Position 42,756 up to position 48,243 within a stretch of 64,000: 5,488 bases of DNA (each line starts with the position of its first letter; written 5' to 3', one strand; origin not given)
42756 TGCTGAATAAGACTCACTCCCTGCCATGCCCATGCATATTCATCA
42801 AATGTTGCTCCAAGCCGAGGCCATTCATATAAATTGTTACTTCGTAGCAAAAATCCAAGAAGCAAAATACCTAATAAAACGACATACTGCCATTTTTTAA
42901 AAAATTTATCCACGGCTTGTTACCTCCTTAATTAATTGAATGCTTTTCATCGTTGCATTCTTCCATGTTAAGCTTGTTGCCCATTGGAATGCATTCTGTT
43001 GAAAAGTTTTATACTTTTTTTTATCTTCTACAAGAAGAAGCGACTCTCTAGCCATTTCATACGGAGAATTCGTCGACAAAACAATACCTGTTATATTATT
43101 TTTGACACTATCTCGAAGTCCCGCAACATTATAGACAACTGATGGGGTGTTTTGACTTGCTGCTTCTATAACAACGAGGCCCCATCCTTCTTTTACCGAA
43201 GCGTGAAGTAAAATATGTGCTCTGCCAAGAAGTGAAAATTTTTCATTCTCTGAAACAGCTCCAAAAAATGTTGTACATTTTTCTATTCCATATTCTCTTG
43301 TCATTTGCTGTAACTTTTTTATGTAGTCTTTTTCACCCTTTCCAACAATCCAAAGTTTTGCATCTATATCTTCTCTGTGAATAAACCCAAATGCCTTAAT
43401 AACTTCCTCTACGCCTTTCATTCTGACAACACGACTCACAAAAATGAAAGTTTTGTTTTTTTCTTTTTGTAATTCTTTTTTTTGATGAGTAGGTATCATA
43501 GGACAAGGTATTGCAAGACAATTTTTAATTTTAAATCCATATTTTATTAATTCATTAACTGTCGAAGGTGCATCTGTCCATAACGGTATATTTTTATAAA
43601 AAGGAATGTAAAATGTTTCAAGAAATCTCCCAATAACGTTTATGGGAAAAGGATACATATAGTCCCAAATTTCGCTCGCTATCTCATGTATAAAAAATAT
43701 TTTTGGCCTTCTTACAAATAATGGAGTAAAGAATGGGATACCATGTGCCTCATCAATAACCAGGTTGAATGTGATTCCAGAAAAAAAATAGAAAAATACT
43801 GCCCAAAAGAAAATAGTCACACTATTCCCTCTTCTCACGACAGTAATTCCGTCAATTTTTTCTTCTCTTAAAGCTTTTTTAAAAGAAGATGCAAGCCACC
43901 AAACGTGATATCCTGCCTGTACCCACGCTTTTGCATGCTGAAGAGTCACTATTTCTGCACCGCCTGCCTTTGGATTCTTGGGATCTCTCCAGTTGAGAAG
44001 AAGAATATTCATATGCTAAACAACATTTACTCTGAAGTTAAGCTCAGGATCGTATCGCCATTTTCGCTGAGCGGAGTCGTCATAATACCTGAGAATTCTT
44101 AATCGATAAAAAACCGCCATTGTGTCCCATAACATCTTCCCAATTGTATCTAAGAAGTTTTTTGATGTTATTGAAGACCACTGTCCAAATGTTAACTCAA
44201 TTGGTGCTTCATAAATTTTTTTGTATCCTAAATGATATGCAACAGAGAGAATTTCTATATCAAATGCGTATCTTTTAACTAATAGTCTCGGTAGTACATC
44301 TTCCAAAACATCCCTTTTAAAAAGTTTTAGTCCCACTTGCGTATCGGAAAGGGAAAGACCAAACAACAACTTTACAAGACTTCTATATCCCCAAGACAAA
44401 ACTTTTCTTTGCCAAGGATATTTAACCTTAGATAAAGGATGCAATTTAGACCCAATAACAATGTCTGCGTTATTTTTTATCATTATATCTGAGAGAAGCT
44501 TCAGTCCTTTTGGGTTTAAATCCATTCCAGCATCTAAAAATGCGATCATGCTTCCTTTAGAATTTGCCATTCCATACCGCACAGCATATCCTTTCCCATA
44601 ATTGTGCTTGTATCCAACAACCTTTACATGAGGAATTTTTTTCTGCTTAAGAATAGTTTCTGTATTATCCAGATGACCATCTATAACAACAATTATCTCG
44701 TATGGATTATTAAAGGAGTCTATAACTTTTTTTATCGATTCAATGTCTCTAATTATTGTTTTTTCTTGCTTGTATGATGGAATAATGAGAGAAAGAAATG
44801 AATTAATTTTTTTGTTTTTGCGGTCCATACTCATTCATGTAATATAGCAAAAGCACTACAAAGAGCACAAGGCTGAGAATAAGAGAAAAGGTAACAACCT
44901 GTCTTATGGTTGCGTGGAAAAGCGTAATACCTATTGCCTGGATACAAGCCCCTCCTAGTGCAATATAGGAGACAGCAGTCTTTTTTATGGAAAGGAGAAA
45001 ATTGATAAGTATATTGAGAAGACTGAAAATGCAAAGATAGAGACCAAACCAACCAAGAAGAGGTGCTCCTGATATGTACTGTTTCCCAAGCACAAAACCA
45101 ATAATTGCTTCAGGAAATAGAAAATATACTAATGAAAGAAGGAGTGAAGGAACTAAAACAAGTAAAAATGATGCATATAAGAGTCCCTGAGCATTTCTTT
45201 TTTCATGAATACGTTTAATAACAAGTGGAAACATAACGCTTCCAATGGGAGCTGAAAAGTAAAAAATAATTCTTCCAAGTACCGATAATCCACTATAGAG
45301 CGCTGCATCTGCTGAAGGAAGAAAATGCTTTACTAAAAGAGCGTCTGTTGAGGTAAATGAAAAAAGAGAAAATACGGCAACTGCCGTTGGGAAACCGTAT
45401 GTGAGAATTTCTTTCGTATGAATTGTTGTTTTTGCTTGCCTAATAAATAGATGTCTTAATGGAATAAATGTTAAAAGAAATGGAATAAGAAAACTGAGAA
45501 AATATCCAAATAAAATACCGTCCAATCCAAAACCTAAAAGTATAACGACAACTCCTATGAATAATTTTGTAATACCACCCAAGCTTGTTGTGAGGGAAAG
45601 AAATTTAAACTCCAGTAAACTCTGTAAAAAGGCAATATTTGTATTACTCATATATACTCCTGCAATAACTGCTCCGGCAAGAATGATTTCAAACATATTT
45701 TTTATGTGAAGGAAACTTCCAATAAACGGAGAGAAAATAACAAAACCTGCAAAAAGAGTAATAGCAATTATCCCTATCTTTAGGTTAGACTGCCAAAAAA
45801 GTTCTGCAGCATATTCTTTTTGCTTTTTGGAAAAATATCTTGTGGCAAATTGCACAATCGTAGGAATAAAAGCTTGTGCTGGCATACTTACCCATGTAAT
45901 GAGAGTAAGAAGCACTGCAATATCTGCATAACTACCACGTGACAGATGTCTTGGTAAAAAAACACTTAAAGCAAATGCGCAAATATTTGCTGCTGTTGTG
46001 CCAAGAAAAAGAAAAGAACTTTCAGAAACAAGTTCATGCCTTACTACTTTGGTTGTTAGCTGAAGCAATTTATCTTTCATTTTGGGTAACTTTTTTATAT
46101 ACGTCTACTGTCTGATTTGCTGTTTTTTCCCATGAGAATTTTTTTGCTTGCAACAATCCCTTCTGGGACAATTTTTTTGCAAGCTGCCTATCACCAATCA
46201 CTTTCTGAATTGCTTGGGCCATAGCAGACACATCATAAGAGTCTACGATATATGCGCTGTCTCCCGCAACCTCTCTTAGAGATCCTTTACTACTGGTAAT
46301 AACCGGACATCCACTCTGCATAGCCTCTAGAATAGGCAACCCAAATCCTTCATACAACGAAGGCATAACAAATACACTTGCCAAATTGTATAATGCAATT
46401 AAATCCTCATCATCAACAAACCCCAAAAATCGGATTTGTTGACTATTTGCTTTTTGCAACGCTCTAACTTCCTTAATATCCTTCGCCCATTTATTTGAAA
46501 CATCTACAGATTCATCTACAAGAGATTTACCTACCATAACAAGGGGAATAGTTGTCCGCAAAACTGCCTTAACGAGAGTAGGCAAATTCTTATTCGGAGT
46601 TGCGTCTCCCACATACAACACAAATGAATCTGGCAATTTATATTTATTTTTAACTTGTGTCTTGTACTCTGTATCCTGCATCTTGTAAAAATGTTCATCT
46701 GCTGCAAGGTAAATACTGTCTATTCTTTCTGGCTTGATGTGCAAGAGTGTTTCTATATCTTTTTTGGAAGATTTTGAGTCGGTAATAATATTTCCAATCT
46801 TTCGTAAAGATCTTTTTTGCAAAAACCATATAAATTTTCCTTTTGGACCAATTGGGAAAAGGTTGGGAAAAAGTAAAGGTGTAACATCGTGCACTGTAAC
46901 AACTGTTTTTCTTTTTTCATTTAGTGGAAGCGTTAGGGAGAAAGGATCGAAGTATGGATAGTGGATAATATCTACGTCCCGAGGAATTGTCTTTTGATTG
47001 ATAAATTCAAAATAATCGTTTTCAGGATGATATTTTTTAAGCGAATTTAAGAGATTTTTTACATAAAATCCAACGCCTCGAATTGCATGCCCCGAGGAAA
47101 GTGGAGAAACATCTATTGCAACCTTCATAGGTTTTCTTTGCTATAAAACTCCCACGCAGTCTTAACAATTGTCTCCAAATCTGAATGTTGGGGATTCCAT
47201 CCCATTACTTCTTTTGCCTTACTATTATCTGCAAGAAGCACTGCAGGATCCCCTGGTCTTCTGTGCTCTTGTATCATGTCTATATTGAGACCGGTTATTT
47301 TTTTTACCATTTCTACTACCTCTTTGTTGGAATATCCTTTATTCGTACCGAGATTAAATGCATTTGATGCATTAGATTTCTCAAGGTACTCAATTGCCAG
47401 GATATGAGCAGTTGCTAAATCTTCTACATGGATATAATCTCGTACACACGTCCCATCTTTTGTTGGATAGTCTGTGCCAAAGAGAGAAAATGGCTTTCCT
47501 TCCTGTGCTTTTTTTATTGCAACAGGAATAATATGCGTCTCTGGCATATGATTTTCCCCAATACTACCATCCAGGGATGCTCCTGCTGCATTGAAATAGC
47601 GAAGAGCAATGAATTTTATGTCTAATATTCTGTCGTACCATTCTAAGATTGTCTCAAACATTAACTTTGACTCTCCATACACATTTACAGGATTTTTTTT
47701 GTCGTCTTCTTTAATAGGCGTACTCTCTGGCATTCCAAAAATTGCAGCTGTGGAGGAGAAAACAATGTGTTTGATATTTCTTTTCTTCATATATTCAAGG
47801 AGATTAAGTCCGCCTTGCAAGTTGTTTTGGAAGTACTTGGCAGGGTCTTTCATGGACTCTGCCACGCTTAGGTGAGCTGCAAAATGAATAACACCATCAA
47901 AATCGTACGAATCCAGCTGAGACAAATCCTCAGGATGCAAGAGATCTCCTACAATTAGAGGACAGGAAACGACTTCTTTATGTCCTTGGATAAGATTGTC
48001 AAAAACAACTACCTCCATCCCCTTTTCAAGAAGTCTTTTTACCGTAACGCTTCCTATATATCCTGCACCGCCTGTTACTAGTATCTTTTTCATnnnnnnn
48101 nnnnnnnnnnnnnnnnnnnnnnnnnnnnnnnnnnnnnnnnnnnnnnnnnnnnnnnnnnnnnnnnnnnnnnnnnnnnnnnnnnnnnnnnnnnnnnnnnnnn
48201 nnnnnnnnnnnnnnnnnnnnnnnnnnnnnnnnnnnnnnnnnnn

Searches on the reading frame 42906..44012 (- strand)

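Call 38: search_protein_families(library=pfam, proteins=[window:42906-44012:-], max_evalue=0.001)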
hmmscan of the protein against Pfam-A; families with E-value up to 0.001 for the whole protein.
window:42906-44012:- (368 aa): 4 families
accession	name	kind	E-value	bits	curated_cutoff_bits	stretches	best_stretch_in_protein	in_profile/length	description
PF00534.26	Glycos_transf_1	-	3e-35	121.7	26.4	1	175-344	4-172/172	Glycosyl transferases group 1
PF13692.12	Glyco_trans_1_4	-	1.6e-23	84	27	1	187-330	2-142/142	Glycosyl transferases group 1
PF20706.3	GT4-conflict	-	5.2e-11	42.6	26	1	172-309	182-326/385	Family 4 Glycosyltransferase in conflict systems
PF13439.12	Glyco_transf_4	-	0.00093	19.7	28.5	0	17-63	2-54/170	Glycosyltransferase Family 4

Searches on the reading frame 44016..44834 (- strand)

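Call 38: search_protein_families(library=pfam, proteins=[window:44016-44834:-], max_evalue=0.001)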
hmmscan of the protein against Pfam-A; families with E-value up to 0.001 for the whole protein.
window:44016-44834:- (272 aa): 1 family
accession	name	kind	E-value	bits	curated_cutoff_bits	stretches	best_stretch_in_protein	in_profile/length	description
PF00535.33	Glycos_transf_2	-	7.5e-22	78.5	23.3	1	15-180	1-167/168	Glycosyl transferase family 2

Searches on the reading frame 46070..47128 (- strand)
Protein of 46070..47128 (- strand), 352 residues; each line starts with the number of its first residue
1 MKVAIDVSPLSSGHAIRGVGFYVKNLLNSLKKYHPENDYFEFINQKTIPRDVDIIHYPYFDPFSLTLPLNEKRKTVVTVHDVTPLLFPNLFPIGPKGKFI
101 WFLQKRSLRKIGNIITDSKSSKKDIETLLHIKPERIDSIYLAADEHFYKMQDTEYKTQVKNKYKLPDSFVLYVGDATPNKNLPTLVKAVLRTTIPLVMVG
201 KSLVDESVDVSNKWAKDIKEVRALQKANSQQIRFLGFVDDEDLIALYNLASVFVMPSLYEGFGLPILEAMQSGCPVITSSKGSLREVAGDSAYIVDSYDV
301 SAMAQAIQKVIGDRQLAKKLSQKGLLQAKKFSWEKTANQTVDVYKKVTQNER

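Call 38: search_protein_families(library=pfam, proteins=[window:46070-47128:-], max_evalue=0.001)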
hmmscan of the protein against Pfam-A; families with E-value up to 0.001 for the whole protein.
window:46070-47128:- (352 aa): 5 families
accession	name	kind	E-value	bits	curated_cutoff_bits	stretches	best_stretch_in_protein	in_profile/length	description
PF00534.26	Glycos_transf_1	-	4.2e-33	114.7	26.4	1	162-324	10-169/172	Glycosyl transferases group 1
PF13692.12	Glyco_trans_1_4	-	1.5e-26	93.8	27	1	170-313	4-142/142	Glycosyl transferases group 1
PF20706.3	GT4-conflict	-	5.8e-12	45.7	26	1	217-338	248-383/385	Family 4 Glycosyltransferase in conflict systems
PF13439.12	Glyco_transf_4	-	4.2e-09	37.1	28.5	1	50-144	71-167/170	Glycosyltransferase Family 4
PF13524.12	Glyco_trans_1_2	-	6.4e-05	23.4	25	1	194-340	15-142/144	Glycosyl transferase-like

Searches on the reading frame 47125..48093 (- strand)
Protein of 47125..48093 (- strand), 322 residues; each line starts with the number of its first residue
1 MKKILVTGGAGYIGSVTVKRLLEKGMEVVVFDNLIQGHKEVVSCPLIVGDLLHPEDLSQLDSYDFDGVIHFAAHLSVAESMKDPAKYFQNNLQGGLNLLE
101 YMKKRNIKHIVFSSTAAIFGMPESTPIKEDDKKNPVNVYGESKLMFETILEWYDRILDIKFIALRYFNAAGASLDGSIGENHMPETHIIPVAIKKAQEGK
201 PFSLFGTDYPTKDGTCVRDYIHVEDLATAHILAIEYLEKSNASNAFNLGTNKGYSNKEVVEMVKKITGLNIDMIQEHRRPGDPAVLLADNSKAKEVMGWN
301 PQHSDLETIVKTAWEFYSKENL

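Call 38: search_protein_families(library=pfam, proteins=[window:47125-48093:-], max_evalue=0.001)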
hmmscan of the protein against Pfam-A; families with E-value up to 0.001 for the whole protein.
window:47125-48093:- (322 aa): 10 families
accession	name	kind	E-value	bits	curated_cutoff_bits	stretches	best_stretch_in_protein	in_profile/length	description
PF01370.27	Epimerase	-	1.2e-57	195.6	20.9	1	4-249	1-240/240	NAD dependent epimerase/dehydratase family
PF16363.11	GDP_Man_Dehyd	-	1.5e-48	166.5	27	1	5-304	1-324/332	GDP-mannose 4,6 dehydratase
PF04321.23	RmlD_sub_bind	-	3.4e-16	59.6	27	1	3-149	2-135/287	RmlD substrate binding domain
PF01073.25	3Beta_HSD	-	9.8e-16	58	22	1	5-148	1-155/280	3-beta hydroxysteroid dehydrogenase/isomerase family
PF02719.21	Polysacc_synt_2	-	1.2e-13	51.4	20.2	1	4-173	1-175/293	Polysaccharide biosynthesis protein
PF07993.18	NAD_binding_4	-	2.2e-09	37.3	20.1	1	52-193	77-232/258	Male sterility protein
PF08659.16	KR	-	2.4e-06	28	22.6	0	66-123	83-145/180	KR domain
PF13460.12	NAD_binding_10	-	4.9e-06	27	27.2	1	8-130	1-112/184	NAD(P)H-binding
PF05368.20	NmrA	-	1.9e-05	24.8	27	0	2-116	3-108/298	NmrA-like family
PF00106.31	adh_short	-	0.00086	19.3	26.6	0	2-40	1-39/195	short chain dehydrogenase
